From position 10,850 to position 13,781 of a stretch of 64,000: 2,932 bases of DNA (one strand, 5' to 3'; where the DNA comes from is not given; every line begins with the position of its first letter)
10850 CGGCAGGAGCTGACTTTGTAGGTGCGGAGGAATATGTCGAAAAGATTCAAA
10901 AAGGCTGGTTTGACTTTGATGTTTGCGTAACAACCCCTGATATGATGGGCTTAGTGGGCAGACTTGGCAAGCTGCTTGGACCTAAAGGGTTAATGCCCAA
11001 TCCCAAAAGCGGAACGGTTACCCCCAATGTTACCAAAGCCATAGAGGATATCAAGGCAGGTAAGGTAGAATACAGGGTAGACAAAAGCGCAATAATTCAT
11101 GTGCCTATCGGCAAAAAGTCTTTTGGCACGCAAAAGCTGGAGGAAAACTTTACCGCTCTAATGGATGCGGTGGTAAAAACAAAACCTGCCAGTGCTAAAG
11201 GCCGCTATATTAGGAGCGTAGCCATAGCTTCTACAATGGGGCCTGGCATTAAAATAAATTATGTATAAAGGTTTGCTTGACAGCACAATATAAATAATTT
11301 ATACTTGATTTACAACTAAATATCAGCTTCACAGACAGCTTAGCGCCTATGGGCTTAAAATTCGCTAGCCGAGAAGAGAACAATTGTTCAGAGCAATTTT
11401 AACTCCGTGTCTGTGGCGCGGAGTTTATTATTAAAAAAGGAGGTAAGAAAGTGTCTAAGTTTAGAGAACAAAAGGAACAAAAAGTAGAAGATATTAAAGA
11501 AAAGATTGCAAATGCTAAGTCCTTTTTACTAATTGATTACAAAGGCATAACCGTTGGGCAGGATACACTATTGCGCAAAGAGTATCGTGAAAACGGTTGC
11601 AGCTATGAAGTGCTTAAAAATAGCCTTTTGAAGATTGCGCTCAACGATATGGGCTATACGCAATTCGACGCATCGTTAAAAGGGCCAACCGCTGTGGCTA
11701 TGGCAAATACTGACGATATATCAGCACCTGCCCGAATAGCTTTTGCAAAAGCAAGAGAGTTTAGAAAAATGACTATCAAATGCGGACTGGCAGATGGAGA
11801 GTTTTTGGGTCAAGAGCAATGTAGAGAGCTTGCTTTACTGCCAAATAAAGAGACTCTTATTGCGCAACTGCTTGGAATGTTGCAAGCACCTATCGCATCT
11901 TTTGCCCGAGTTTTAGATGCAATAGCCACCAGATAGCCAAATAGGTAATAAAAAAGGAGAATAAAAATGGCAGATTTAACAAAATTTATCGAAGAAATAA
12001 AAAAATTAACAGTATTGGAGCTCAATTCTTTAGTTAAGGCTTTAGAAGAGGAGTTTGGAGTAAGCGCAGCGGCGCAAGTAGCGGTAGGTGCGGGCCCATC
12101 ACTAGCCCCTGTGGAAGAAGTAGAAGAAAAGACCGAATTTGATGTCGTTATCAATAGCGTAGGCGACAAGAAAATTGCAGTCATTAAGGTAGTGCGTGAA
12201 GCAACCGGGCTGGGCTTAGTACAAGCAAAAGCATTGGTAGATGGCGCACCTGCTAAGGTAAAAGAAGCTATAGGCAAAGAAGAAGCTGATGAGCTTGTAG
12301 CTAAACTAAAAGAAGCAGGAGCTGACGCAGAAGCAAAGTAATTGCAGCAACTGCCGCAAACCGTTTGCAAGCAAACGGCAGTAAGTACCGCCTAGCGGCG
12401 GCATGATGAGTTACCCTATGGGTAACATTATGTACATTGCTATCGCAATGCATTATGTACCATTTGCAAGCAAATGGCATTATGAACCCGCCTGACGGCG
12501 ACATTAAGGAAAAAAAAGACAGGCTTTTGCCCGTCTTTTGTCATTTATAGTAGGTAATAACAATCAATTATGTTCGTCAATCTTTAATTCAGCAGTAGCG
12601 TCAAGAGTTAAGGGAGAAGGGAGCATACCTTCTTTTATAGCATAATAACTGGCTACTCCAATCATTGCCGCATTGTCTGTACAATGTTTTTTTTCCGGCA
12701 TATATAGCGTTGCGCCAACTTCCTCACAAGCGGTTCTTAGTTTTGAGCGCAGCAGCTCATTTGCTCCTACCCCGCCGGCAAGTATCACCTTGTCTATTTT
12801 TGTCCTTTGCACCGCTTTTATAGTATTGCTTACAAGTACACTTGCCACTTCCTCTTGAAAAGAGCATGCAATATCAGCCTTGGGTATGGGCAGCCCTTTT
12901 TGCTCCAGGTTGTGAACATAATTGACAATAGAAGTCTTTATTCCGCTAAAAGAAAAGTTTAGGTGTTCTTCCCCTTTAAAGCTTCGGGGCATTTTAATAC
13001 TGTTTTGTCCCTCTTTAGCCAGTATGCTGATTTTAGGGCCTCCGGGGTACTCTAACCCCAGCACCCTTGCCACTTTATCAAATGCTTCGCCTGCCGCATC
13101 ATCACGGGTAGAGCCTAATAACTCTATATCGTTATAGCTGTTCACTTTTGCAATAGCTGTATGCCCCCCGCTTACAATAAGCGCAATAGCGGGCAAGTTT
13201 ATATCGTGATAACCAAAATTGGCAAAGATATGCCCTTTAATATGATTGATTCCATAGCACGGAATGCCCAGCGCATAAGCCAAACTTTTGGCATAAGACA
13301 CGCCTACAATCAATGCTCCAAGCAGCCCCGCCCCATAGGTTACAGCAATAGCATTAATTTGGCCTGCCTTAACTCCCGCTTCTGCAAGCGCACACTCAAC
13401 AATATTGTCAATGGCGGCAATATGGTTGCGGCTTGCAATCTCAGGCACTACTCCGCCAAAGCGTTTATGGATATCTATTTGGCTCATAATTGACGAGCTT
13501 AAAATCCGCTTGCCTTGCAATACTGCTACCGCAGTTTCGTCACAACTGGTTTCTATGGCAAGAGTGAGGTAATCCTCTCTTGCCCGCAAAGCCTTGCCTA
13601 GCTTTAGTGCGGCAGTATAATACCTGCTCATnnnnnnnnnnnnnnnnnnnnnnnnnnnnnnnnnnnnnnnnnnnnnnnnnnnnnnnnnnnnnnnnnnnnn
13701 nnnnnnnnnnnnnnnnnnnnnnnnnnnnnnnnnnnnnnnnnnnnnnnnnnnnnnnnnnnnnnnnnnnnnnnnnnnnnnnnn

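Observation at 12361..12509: Array of six different short hairpins with a constant ~8-nt linker in the 3' UTR of rplL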

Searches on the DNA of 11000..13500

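Call 3: search_rna_families(source=window, start=11000, end=13500, threshold=evalue, max_evalue=10, show_alignments=3)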
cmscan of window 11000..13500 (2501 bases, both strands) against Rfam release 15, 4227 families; matches with E-value up to 10: 9.
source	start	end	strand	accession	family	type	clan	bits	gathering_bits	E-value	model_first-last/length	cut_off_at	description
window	11311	11438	+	RF00557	L10_leader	Cis-reg; leader;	-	39.3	44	0.00029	1-138/138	no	Ribosomal protein L10 leader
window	12397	12492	+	RF01651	ceN69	Gene; snRNA; snoRNA; CD-box;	-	26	45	0.034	1-107/107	no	Caenorhabditis snoRNA ceN69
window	12505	12641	-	RF00558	L20_leader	Cis-reg; leader;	-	22.8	58.7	0.17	1-127/127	no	Ribosomal protein L20 leader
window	12468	12548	+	RF02029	sraA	Gene; sRNA;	-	20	56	7.2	1-95/95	no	sraA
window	12434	12541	-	RF02420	Bp1_162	Gene; sRNA;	-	19.6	50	4.2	1-100/100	no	Burkholderia sRNA Bp1_Cand612_SIPHT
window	12503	12557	+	RF02621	BSnc120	Gene; sRNA;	-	18.9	114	0.8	1-88/88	no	Brucella sRNA 120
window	12504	12563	-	RF02058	STnc400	Gene;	-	17.1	80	5.6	1-125/125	no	Gammaproteobacterial sRNA STnc400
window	12511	12552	-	RF00125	IS128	Gene; sRNA;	-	16.7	80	2.6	154-198/209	no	IS128 RNA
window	13115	13247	+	RF04314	opuB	Cis-reg;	-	16.7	75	5.2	1-137/137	no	opuB ncRNA motif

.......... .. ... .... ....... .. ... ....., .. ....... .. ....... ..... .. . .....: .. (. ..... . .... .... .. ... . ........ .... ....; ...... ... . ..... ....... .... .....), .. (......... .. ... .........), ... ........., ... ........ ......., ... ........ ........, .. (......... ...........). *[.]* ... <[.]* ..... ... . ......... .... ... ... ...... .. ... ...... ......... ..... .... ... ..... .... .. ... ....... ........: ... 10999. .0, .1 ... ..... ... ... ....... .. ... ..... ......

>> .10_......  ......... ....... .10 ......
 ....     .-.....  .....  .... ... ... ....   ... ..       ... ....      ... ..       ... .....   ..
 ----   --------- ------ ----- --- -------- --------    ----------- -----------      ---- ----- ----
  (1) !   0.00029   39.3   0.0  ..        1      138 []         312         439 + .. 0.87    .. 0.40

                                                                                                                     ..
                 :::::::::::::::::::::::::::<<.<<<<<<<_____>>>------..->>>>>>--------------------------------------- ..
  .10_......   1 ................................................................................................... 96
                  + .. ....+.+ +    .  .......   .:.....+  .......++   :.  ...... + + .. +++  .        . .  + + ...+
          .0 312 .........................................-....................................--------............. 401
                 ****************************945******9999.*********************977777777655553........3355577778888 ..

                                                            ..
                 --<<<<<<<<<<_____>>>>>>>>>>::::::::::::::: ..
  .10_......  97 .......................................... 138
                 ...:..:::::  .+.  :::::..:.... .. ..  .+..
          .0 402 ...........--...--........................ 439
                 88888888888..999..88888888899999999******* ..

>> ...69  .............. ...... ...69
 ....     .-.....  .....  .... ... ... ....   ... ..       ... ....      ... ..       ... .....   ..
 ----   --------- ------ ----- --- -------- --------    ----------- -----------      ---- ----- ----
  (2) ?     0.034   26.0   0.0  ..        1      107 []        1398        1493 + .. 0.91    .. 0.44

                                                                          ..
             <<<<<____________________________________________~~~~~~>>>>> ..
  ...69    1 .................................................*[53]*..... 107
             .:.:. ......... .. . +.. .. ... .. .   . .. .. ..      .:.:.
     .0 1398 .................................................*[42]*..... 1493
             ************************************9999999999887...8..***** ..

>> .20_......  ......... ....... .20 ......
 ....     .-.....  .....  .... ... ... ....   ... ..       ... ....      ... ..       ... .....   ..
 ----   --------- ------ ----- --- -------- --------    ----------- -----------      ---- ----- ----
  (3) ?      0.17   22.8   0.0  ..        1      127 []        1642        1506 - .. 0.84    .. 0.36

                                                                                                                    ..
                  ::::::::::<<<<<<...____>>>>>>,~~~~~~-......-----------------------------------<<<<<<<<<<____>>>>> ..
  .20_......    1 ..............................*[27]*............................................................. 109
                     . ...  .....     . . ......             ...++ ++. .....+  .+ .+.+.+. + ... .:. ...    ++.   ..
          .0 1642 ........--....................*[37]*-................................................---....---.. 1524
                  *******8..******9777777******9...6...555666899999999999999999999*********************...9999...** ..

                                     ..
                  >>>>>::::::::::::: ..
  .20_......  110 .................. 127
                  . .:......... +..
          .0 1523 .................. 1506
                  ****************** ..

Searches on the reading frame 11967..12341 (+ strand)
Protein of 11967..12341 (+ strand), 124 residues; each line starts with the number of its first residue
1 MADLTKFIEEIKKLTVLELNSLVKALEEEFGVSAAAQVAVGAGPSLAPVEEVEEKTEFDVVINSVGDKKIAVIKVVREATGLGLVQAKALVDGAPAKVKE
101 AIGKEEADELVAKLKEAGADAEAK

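Call 24: find_encoding_contigs(protein=window:11967-12341:+, flank=3000, max_places=10)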
Protein window:11967-12341:+ (124 aa): 6 contigs read that carry it; 5 places shown.
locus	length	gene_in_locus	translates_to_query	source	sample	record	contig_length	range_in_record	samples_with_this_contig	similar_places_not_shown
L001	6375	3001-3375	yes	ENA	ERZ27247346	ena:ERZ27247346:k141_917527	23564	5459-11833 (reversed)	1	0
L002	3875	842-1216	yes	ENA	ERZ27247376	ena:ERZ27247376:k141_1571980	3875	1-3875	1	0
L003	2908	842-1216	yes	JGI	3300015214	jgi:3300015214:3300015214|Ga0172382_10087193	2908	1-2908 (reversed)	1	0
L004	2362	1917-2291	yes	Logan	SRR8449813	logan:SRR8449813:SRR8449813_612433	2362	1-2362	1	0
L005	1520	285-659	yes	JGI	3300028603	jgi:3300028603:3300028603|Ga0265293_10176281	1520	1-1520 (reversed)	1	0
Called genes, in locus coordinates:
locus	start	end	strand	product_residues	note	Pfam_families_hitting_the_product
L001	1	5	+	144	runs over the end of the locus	PF00584:SecE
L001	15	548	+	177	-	PF02357:NusG, PF00467:KOW (weak)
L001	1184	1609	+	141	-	PF03946:Ribosomal_L11_N, PF00298:Ribosomal_L11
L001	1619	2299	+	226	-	PF00687:Ribosomal_L1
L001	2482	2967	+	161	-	PF00466:Ribosomal_L10, PF27436:RL10_C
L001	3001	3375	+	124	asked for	PF16320:Ribosomal_L12_N, PF00542:Ribosomal_L12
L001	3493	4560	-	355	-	PF00814:TsaD, PF22521:HypF_C_2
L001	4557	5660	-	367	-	PF03462:PCRF, PF00472:RF-1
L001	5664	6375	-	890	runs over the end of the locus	PF07517:SecA_DEAD, PF00270:DEAD (weak), PF01043:SecA_PP_bind, PF21090:P-loop_SecA, PF07516:SecA_SW, PF02810:SEC-C (weak)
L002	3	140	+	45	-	?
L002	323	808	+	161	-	PF00466:Ribosomal_L10, PF27436:RL10_C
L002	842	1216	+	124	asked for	PF16320:Ribosomal_L12_N, PF00542:Ribosomal_L12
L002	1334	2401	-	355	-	PF00814:TsaD, PF22521:HypF_C_2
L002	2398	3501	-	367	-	PF03462:PCRF, PF00472:RF-1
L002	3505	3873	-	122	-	?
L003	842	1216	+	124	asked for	PF16320:Ribosomal_L12_N, PF00542:Ribosomal_L12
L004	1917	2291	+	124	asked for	PF16320:Ribosomal_L12_N, PF00542:Ribosomal_L12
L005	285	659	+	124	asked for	PF16320:Ribosomal_L12_N, PF00542:Ribosomal_L12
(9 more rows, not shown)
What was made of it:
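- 11967..12341 (+): rplL (ribosomal protein L7/L12). Its stop codon precedes the array. The identical protein carries Pfam Ribosomal_L12_N and Ribosomal_L12 in call 24.
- Checked: The array lies between the rplL stop (ORF 11967-12341; Ribosomal_L12 Pfam domains on the identical protein, call 24) and a terminator hairpin at 12514-12539.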

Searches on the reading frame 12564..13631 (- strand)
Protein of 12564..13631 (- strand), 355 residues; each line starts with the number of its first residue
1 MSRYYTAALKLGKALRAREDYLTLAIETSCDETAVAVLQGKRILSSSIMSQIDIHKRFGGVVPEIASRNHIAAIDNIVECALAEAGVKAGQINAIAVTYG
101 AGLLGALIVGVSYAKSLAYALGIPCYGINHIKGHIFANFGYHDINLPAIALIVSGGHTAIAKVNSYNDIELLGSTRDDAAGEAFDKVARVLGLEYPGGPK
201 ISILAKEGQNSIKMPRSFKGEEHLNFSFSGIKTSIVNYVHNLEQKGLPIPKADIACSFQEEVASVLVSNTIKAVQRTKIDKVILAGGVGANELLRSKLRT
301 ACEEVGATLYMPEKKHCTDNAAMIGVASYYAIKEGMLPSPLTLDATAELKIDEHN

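Call 41: find_homologous_proteins(query=window:12564-13631:-, max_evalue=1e-40)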
Query window:12564-13631:- (355 aa): 8000 proteins with E <= 1e-40 among 8000 candidates; the best 120 are listed.
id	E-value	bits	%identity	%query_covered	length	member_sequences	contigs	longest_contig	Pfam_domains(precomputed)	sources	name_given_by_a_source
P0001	2.1e-224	762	98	100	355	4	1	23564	PF00814.32,PF22521.3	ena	-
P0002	1.5e-194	664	86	100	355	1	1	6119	PF00814.32,PF22521.3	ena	-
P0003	3.3e-183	626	81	100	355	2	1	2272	PF00814.32,PF22521.3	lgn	-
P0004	1.3e-169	582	78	99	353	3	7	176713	PF00814.32,PF22521.3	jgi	jgi:N6-L-threonylcarbamoyladenine synthase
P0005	6.8e-163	560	72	99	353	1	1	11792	PF02543.22,PF00814.32,PF22521.3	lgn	-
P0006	4.4e-139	481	63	98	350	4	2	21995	PF00814.32,PF22521.3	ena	-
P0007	1.2e-136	473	62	97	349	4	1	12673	PF00814.32,PF22521.3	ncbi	ncbi:MAG: tRNA (adenosine(37)-N6)-threonylcarbamoyltransferase complex transferase subunit TsaD [Chr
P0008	2.8e-136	472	62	97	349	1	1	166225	PF00814.32,PF22521.3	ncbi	-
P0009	6.0e-136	471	62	99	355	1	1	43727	PF00814.32,PF22521.3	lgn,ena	-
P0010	8.8e-135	467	60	97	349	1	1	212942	PF00814.32,PF22521.3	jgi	-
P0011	5.3e-132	458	60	98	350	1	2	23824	PF00814.32,PF22521.3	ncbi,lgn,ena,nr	ncbi:MAG: tRNA (adenosine(37)-N6)-threonylcarbamoyltransferase complex transferase subunit TsaD [Clo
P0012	2.6e-131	456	61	97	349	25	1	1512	PF00814.32,PF22521.3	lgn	-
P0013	1.0e-130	454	61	97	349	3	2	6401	PF00814.32,PF22521.3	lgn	-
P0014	2.3e-130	453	61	97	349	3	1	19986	PF00814.32,PF22521.3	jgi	-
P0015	8.9e-130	451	59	97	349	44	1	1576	PF00814.32,PF22521.3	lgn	-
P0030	2.8e-125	436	61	94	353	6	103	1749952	PF00814.32,PF22521.3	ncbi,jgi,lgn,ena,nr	ncbi:MAG: tRNA (adenosine(37)-N6)-threonylcarbamoyltransferase complex transferase subunit TsaD [Bac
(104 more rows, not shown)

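Call 42: find_encoding_contigs(protein=P0002, flank=4000, max_places=3)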
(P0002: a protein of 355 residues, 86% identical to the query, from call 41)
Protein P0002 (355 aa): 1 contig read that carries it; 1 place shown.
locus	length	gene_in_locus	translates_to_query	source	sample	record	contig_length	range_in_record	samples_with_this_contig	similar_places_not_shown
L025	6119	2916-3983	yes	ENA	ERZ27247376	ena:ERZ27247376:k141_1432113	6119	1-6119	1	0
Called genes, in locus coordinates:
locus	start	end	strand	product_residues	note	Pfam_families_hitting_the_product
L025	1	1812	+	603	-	?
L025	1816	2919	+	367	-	PF03462:PCRF, PF00472:RF-1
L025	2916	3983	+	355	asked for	PF00814:TsaD, PF22521:HypF_C_2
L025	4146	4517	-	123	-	PF16320:Ribosomal_L12_N, PF00542:Ribosomal_L12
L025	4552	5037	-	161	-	PF00466:Ribosomal_L10, PF27436:RL10_C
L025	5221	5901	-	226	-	PF00687:Ribosomal_L1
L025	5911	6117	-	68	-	?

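Call 43: find_encoding_contigs(protein=P0004, flank=10000, max_places=4)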
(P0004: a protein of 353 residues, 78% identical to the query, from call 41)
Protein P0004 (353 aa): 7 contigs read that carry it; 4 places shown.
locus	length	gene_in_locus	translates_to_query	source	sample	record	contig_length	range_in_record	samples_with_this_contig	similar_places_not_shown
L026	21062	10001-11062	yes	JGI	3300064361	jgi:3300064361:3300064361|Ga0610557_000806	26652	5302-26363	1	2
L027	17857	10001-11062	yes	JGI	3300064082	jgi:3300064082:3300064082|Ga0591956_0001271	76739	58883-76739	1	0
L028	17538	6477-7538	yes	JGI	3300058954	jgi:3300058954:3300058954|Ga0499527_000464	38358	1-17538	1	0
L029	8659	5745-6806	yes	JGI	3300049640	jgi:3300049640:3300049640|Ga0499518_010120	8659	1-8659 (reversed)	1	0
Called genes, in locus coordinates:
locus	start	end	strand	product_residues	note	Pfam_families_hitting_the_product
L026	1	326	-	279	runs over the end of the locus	PF00528:BPD_transp_1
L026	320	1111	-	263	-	PF00528:BPD_transp_1 (weak)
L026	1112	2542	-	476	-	PF00005:ABC_tran, PF08402:TOBE_2 (faint)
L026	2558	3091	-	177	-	PF12844:HTH_19, PF13560:HTH_31, PF01381:HTH_3, PF07883:Cupin_2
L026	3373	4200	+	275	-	PF00456:Transketolase_N, PF13292:DXP_synthase_N, PF00676:E1_dh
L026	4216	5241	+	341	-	PF02779:Transket_pyr, PF02780:Transketolase_C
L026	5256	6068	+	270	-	-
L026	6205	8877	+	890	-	PF07517:SecA_DEAD, PF00270:DEAD, PF01043:SecA_PP_bind, PF21090:P-loop_SecA, PF07516:SecA_SW, PF02810:SEC-C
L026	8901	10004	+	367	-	PF03462:PCRF, PF00472:RF-1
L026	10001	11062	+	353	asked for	PF00814:TsaD, PF22521:HypF_C_2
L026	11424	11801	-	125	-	PF16320:Ribosomal_L12_N, PF00542:Ribosomal_L12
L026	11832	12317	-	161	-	PF00466:Ribosomal_L10, PF27436:RL10_C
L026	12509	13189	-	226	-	PF00687:Ribosomal_L1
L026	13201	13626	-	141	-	PF03946:Ribosomal_L11_N, PF00298:Ribosomal_L11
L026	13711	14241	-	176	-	PF02357:NusG, PF00467:KOW (weak), PF23284:KOW2_Spt5 (weak)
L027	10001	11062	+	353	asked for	PF00814:TsaD, PF22521:HypF_C_2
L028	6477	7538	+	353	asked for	PF00814:TsaD, PF22521:HypF_C_2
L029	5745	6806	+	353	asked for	PF00814:TsaD, PF22521:HypF_C_2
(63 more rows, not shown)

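Call 44: find_encoding_contigs(protein=P0005, flank=6000, max_places=3)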
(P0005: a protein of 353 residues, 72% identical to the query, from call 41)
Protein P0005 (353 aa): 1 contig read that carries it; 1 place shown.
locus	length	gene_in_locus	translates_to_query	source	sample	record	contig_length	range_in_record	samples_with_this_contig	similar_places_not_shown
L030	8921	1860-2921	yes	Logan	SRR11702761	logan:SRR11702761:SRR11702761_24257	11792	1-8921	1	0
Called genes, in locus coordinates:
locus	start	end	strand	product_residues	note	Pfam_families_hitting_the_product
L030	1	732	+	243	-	?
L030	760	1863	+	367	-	PF03462:PCRF, PF00472:RF-1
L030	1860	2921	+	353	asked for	PF02543:Carbam_trans_N (faint), PF00814:TsaD, PF22521:HypF_C_2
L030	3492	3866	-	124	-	PF16320:Ribosomal_L12_N, PF00542:Ribosomal_L12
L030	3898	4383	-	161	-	PF00466:Ribosomal_L10, PF27436:RL10_C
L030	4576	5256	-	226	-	PF00687:Ribosomal_L1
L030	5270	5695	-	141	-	PF03946:Ribosomal_L11_N, PF00298:Ribosomal_L11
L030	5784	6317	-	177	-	PF02357:NusG, PF00467:KOW (weak)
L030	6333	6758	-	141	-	PF00584:SecE (weak)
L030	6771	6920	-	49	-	PF00471:Ribosomal_L33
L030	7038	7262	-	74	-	PF00550:PP-binding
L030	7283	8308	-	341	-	-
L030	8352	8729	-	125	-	-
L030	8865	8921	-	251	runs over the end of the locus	-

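Call 105: list_cluster_members(proteins=[P0007, P0011, P0030])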
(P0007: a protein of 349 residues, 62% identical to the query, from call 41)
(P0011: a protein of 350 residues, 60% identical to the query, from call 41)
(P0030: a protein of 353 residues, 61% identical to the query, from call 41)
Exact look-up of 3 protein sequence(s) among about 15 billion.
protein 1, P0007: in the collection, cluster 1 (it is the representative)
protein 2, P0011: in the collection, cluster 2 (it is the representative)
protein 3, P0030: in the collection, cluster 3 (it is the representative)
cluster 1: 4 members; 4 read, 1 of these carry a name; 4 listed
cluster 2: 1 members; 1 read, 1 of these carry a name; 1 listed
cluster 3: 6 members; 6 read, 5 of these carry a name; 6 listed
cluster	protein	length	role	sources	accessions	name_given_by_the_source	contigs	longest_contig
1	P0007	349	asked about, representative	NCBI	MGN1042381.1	MAG: tRNA (adenosine(37)-N6)-threonylcarbamoyltransferase complex transferase subunit ...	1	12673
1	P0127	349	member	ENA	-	-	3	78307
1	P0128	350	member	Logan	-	-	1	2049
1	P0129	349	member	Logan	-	-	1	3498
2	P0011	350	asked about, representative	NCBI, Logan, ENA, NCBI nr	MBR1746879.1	MAG: tRNA (adenosine(37)-N6)-threonylcarbamoyltransferase complex transferase subunit ... | tRNA (adenosine(37)-N6)-threonylcarbamoyltransferase complex transferase subunit TsaD ...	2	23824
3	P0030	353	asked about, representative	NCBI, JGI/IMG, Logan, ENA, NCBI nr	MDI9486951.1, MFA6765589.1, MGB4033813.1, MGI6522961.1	MAG: tRNA (adenosine(37)-N6)-threonylcarbamoyltransferase complex transferase subunit ... | N6-L-threonylcarbamoyladenine synthase | tRNA (adenosine(37)-N6)-threonylcarbamoyltransferase complex transferase subunit TsaD ...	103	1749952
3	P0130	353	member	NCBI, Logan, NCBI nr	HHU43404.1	MAG TPA: tRNA (adenosine(37)-N6)-threonylcarbamoyltransferase complex transferase subunit ... | tRNA (adenosine(37)-N6)-threonylcarbamoyltransferase complex transferase subunit TsaD ...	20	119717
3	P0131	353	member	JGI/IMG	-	N6-L-threonylcarbamoyladenine synthase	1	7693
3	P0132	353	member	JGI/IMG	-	N6-L-threonylcarbamoyladenine synthase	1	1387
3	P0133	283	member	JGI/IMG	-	N6-L-threonylcarbamoyladenine synthase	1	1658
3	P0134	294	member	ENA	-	-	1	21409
